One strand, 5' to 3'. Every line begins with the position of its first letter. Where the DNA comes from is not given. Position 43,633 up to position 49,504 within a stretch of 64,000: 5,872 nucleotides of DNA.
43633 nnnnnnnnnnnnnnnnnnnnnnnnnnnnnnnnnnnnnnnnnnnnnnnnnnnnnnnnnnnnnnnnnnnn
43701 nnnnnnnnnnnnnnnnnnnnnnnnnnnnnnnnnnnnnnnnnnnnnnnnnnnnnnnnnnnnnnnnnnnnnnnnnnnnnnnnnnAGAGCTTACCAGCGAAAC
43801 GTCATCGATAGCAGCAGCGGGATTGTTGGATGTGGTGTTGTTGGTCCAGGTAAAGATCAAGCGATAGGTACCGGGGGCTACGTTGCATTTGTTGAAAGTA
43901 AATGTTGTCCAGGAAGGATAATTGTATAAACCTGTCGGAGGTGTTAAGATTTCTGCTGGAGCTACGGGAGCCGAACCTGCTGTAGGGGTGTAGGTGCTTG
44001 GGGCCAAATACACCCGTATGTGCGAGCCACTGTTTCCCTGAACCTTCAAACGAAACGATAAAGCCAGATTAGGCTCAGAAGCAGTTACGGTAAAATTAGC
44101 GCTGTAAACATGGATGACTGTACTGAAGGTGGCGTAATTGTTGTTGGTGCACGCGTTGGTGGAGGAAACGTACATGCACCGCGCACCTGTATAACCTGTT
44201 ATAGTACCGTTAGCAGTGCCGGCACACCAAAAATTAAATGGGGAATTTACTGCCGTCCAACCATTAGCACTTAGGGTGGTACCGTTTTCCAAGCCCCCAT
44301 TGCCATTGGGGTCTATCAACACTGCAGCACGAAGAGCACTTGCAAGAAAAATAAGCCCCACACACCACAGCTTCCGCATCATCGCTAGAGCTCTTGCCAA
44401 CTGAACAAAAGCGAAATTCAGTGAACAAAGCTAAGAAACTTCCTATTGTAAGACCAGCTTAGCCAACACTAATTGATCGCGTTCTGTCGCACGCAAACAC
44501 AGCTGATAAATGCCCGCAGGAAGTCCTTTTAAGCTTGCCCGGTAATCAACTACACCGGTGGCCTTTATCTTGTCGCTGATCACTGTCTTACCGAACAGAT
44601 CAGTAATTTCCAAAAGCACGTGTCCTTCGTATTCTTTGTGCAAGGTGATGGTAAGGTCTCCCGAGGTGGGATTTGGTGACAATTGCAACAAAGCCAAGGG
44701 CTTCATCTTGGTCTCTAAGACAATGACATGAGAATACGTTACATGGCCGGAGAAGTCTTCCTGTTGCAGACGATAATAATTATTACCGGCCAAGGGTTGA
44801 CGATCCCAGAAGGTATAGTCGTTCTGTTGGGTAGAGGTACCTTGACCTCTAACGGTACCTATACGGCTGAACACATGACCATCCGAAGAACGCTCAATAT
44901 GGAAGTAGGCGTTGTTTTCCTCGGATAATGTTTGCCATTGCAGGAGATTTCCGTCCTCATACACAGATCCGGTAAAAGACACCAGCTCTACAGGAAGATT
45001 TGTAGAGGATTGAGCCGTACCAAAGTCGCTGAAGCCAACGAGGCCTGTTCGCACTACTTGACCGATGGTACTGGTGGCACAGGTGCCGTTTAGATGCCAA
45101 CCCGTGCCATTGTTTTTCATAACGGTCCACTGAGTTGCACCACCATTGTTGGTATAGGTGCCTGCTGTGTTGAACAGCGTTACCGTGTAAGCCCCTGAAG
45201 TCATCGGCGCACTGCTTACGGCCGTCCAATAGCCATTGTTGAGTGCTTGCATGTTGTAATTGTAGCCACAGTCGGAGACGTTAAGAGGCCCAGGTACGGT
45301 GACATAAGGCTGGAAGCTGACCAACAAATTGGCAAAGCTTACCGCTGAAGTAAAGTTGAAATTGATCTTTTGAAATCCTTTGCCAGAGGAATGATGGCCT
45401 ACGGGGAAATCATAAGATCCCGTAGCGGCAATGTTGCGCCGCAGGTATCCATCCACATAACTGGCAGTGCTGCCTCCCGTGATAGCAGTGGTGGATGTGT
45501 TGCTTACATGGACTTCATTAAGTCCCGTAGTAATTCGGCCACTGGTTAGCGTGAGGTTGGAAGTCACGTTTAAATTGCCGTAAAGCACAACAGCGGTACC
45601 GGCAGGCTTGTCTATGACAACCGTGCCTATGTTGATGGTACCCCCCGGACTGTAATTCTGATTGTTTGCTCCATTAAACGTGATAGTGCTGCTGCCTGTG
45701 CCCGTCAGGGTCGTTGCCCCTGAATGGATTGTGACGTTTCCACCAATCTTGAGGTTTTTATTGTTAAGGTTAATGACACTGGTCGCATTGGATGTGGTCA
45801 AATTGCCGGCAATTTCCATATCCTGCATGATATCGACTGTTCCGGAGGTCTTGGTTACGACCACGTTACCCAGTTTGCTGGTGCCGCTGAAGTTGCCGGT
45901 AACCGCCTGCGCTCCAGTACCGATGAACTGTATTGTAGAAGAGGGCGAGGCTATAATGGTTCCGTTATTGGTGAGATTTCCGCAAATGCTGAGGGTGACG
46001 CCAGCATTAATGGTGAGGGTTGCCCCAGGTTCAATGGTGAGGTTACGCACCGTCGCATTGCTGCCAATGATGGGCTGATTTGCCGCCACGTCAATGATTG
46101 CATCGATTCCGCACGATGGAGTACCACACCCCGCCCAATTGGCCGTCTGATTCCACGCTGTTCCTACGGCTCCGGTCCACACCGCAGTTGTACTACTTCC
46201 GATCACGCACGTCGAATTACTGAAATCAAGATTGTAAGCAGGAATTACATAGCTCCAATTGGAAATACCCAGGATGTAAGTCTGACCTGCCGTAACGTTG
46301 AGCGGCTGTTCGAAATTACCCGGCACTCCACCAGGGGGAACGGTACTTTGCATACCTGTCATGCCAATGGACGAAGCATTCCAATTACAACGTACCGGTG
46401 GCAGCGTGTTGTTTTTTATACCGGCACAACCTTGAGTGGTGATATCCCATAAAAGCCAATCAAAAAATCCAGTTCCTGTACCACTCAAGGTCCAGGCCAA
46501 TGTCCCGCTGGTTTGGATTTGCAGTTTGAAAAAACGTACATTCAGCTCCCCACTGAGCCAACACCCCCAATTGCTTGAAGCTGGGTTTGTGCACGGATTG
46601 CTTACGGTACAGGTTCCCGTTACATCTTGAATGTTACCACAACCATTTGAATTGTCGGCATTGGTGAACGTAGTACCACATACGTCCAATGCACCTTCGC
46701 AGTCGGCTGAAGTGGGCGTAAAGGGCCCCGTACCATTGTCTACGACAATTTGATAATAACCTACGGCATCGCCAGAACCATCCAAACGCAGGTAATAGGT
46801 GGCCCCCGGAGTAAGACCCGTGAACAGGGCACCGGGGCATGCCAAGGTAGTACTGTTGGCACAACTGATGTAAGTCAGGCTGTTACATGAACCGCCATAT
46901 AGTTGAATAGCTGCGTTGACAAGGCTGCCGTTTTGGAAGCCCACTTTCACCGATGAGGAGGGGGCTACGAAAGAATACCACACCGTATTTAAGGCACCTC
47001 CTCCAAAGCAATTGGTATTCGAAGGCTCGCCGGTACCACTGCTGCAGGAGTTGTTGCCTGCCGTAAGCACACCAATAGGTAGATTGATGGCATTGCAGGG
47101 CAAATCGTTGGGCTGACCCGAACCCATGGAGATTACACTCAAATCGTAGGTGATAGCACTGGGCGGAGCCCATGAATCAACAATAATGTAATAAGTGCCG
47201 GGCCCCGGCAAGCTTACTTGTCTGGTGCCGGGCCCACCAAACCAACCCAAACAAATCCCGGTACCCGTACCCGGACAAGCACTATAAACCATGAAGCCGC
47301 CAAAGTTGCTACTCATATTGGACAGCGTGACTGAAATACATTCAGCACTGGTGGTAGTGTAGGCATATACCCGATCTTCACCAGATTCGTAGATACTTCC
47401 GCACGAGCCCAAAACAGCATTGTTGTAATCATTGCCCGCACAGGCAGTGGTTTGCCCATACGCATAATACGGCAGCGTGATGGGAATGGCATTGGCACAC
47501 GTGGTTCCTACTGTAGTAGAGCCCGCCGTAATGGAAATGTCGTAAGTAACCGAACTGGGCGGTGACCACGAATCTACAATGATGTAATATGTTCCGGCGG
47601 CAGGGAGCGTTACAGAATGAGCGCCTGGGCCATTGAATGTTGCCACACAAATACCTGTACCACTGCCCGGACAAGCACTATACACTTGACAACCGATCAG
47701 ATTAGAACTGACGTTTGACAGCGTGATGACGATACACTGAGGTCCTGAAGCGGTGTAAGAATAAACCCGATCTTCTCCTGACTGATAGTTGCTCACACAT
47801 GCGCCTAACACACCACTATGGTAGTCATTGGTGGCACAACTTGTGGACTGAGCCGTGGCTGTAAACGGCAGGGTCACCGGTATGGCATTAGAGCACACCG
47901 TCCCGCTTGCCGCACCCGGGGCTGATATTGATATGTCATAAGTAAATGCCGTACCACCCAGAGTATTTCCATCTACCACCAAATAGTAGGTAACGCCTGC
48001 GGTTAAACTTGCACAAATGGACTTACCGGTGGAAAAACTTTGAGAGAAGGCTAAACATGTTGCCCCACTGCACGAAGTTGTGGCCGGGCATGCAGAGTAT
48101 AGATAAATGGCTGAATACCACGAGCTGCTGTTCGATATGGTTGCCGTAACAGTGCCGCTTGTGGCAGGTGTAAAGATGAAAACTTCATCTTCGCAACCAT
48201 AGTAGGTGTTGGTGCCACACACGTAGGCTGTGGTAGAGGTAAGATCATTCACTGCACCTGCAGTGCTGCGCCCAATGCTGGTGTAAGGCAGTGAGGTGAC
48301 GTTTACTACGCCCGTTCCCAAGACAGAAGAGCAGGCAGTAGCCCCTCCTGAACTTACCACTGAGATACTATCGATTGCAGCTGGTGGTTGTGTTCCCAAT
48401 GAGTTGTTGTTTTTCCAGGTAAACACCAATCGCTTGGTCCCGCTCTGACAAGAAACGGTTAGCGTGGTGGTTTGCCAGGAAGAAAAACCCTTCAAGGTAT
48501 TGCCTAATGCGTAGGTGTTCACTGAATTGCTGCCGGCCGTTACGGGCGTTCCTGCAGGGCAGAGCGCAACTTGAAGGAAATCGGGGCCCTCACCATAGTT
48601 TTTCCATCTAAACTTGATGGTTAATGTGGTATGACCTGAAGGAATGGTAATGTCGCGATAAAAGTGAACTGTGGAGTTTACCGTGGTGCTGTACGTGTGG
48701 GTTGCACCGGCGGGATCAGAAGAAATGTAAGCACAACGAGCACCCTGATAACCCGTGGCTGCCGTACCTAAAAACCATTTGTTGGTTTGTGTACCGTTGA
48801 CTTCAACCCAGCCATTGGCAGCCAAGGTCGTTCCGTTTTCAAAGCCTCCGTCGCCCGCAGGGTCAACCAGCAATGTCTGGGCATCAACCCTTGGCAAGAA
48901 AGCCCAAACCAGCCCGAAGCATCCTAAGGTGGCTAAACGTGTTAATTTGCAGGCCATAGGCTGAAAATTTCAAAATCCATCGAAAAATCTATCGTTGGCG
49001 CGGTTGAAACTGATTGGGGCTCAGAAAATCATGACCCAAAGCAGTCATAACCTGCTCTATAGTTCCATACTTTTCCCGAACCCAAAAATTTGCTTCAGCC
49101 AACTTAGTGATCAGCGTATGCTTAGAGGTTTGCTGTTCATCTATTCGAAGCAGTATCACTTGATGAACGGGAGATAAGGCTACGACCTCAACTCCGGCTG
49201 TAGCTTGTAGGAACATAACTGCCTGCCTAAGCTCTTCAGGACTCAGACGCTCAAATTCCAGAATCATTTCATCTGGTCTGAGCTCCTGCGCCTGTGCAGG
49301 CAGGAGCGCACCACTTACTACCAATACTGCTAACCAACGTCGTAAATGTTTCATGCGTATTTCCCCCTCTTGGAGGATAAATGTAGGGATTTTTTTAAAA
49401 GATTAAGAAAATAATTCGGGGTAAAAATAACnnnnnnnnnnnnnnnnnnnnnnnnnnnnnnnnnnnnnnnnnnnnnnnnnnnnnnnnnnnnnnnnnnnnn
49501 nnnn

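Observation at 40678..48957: Tandem pair of colinear giant T9SS cargo genes (1234 and 1504 aa) with a multi-domain architecture I cannot assign to a known function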

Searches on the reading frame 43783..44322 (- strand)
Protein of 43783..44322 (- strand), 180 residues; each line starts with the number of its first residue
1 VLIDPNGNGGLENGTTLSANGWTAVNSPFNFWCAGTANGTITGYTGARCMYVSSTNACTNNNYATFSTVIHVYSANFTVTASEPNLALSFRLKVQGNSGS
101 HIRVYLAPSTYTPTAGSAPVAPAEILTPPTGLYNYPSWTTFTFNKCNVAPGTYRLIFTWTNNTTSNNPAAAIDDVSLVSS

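Call 73: search_solved_structures(query=A5, max_evalue=10)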
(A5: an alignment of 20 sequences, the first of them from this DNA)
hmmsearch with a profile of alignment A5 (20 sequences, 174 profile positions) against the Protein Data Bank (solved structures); distinct sequences matched with E-value up to 10: 1.
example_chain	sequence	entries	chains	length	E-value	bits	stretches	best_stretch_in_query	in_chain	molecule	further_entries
2ddu_A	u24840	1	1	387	1.1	12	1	124-171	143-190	reelin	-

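Call 74: search_protein_families(library=pfam, alignment_id=A5, max_evalue=10)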
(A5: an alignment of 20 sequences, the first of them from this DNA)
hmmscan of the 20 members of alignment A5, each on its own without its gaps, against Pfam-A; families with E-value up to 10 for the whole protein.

A. member 1, seq(180 aa): 0 families

B. families by the number of members that match (of 20 scanned): 5 families
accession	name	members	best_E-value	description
PF00629.30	MAM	3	4.3e-05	MAM domain, meprin/A5/mu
PF01669.22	Myelin_MBP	1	0.0071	Myelin basic protein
PF12690.13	BsuPI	1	0.096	Intracellular proteinase inhibitor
PF12421.14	Ig_GpJ_C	1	0.1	Tip attachment protein J, C-terminal receptor binding domain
PF03422.21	CBM_6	1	0.13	Carbohydrate binding module (family 6)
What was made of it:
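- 43783..44322 (-): B D1 (residues 21-200), N-terminal jelly-roll-like domain, MAM-like. The equivalent in A is 48343-48879. Sub-threshold Pfam MAM hits in 3 of 20 homologues, best E 4.3e-5 (call 74); no PDB sequence hit (call 73)
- On MAM domain (D1): Sub-threshold hits occur in 3 of 20 homologues, best E 4.3e-5 (call 74).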

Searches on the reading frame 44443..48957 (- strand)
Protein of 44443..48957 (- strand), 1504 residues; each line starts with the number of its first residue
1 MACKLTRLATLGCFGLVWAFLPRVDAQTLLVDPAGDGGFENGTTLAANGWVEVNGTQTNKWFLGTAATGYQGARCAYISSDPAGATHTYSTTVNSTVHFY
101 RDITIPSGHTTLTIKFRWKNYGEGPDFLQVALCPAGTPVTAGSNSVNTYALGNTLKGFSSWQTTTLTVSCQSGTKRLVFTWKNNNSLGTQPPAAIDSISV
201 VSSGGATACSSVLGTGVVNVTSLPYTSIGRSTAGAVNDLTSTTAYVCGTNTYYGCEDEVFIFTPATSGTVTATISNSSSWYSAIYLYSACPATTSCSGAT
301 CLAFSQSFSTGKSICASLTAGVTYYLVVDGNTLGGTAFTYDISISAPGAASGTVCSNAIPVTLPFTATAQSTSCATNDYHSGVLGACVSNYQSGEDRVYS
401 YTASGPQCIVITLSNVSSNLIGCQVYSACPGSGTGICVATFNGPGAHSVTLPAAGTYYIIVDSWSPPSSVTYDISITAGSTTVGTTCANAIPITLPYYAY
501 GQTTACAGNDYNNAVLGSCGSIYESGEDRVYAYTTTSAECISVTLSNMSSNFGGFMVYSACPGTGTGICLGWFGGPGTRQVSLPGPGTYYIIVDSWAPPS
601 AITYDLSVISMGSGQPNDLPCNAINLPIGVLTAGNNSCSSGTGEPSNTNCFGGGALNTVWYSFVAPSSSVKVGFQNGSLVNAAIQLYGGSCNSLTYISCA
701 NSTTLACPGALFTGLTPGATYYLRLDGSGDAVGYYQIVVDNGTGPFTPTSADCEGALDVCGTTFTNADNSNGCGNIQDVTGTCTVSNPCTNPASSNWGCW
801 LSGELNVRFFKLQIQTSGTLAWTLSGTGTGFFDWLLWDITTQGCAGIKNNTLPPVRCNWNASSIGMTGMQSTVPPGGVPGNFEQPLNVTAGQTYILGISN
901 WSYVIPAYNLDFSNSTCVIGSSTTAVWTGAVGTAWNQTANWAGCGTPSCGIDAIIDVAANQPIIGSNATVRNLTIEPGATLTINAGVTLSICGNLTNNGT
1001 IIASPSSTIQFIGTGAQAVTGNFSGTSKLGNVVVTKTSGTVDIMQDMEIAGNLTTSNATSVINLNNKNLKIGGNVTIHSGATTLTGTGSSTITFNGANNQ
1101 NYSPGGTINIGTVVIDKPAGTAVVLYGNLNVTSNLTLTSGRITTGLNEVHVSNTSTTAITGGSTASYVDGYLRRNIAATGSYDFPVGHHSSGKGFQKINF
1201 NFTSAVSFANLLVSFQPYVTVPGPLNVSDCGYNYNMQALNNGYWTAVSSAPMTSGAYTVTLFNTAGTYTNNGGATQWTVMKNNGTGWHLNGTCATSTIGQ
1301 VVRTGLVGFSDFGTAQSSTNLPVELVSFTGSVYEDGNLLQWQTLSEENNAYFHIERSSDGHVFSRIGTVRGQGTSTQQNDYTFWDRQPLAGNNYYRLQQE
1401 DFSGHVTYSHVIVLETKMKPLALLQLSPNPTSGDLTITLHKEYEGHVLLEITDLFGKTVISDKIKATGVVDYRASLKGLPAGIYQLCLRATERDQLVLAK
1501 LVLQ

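Call 7: search_protein_families(library=pfam, proteins=[window:44443-48957:-], max_evalue=1)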
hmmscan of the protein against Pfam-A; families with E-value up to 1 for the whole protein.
window:44443-48957:- (1504 aa): 5 families
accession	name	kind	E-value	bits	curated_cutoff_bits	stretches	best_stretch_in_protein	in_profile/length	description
PF18962.6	Por_Secre_tail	-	6e-07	30.1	27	1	1428-1493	3-67/75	Secretion system C-terminal sorting domain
PF16656.11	Pur_ac_phosph_N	-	0.016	16.2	30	0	662-726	7-79/93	Purple acid Phosphatase, N-terminal domain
PF25117.1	Agd3_C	-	0.11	12.8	27.5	1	350-372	15-37/67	Agd3 C-terminal domain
PF01669.22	Myelin_MBP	-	0.15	13.1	22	1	69-120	41-91/147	Myelin basic protein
PF10162.14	G8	-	0.46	10.8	22.9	1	1044-1131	31-117/124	G8 domain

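Call 8: search_protein_families(library=ncbifam, proteins=[window:44443-48957:-], max_evalue=1)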
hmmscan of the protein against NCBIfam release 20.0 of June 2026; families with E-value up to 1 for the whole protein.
window:44443-48957:- (1504 aa): 0 families

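Call 14: search_solved_structures(query=window:44443-48957:-, max_evalue=1)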
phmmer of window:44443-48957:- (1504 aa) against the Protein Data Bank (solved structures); distinct sequences matched with E-value up to 1: 0.

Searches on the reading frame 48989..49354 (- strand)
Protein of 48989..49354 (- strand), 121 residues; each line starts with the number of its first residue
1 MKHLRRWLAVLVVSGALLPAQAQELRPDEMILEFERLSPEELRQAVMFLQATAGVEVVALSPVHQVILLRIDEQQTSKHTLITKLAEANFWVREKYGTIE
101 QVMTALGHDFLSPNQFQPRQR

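Call 9: search_protein_families(library=pfam, proteins=[window:48989-49354:-], max_evalue=0.001)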
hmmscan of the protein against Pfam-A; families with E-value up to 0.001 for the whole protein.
window:48989-49354:- (121 aa): 0 families
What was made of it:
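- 48989..49354 (-): 121-aa ORF with a signal peptide, 31 nt upstream of A. A possible co-transcribed partner of unknown role. No Pfam hit (call 9).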
